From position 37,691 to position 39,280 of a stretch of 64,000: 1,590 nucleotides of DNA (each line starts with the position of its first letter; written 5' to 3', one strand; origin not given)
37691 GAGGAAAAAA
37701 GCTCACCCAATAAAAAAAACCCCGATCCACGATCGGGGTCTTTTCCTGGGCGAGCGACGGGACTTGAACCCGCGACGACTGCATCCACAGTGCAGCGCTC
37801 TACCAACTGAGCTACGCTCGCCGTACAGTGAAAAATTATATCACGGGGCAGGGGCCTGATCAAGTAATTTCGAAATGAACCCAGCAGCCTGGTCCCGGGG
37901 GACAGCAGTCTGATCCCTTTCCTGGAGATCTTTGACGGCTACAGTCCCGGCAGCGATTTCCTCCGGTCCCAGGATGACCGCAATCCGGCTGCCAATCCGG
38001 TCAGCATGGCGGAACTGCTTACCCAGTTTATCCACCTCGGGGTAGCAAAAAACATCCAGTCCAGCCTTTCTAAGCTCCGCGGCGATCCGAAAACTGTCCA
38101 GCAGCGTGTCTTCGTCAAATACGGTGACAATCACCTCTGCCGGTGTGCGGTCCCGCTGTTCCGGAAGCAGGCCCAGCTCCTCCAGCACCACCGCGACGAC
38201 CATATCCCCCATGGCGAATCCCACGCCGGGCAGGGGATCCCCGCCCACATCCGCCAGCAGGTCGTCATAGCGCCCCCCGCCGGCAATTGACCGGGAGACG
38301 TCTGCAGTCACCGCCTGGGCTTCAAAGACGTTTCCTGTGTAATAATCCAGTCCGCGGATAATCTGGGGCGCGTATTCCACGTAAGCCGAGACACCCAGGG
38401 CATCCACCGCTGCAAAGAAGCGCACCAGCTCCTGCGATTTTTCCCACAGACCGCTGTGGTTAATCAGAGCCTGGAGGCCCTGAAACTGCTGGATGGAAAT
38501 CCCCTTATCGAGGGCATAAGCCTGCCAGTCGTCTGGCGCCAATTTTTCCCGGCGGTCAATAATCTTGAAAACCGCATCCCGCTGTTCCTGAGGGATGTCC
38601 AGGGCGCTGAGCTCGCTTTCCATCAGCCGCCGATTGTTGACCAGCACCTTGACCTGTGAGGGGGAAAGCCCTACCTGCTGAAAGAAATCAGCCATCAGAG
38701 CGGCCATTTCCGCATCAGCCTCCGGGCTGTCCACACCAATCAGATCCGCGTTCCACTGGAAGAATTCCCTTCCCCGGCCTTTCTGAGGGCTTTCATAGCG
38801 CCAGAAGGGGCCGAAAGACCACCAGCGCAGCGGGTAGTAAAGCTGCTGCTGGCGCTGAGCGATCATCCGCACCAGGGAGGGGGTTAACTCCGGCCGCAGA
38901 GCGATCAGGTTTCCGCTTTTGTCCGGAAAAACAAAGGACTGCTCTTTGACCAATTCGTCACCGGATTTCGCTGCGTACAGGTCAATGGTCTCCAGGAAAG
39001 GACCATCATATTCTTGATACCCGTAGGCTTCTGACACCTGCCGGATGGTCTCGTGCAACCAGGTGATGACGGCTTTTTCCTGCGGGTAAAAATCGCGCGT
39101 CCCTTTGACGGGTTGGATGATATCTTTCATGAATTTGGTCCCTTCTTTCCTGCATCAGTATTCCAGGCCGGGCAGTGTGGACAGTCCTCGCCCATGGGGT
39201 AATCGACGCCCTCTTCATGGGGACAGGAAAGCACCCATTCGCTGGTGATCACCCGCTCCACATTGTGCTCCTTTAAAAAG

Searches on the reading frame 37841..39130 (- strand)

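Call 26: search_protein_families(library=ncbifam, proteins=[window:37841-39130:-], max_evalue=1e-10)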
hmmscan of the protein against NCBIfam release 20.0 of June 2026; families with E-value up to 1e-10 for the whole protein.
window:37841-39130:- (429 aa): 19 families
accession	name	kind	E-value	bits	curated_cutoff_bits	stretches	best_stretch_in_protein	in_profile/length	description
TIGR00442.1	hisS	equivalog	3.9e-106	355.4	286.75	1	6-411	1-405/406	histidine--tRNA ligase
NF009085.0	PRK12420.1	equivalog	9.3e-58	196.5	540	1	5-416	4-423/426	histidine--tRNA ligase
TIGR00443.1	hisZ_biosyn_reg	equivalog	3.9e-56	190.4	271.65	1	12-308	1-304/314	ATP phosphoribosyltransferase regulatory subunit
NF008942.0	PRK12292.2-5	equivalog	9.3e-45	153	643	2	9-196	13-198/434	ATP phosphoribosyltransferase regulatory subunit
NF008940.0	PRK12292.2-3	equivalog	8.5e-39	133.4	450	1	4-356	2-358/404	ATP phosphoribosyltransferase regulatory subunit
NF008941.0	PRK12292.2-4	equivalog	6.8e-35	120.7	447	2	9-161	11-161/393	ATP phosphoribosyltransferase regulatory subunit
NF008945.0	PRK12292.3-3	equivalog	9.1e-31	107.3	409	1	9-317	4-301/368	ATP phosphoribosyltransferase regulatory subunit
NF008953.0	PRK12295.1-6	equivalog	3e-28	98.9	384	2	25-220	15-203/384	ATP phosphoribosyltransferase regulatory subunit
NF008943.0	PRK12292.3-1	equivalog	1.4e-25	90.2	690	1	9-317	28-331/403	ATP phosphoribosyltransferase regulatory subunit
NF008939.0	PRK12292.2-1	equivalog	1.4e-24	86.5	335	1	5-358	3-360/391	ATP phosphoribosyltransferase regulatory subunit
NF008936.0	PRK12292.1-3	equivalog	3.5e-24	85.4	492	1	9-354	9-359/406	ATP phosphoribosyltransferase regulatory subunit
NF008938.0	PRK12292.1-6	equivalog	2.6e-22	79.3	833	0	9-152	10-150/420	ATP phosphoribosyltransferase regulatory subunit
NF008950.0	PRK12295.1-3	equivalog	4.5e-19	69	492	0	239-306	303-368/387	ATP phosphoribosyltransferase regulatory subunit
NF009086.0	PRK12421.1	equivalog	4e-18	65.5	318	1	10-361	12-359/389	ATP phosphoribosyltransferase regulatory subunit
NF008951.0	PRK12295.1-4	equivalog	8e-15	54.6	364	0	238-307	289-361/374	ATP phosphoribosyltransferase regulatory subunit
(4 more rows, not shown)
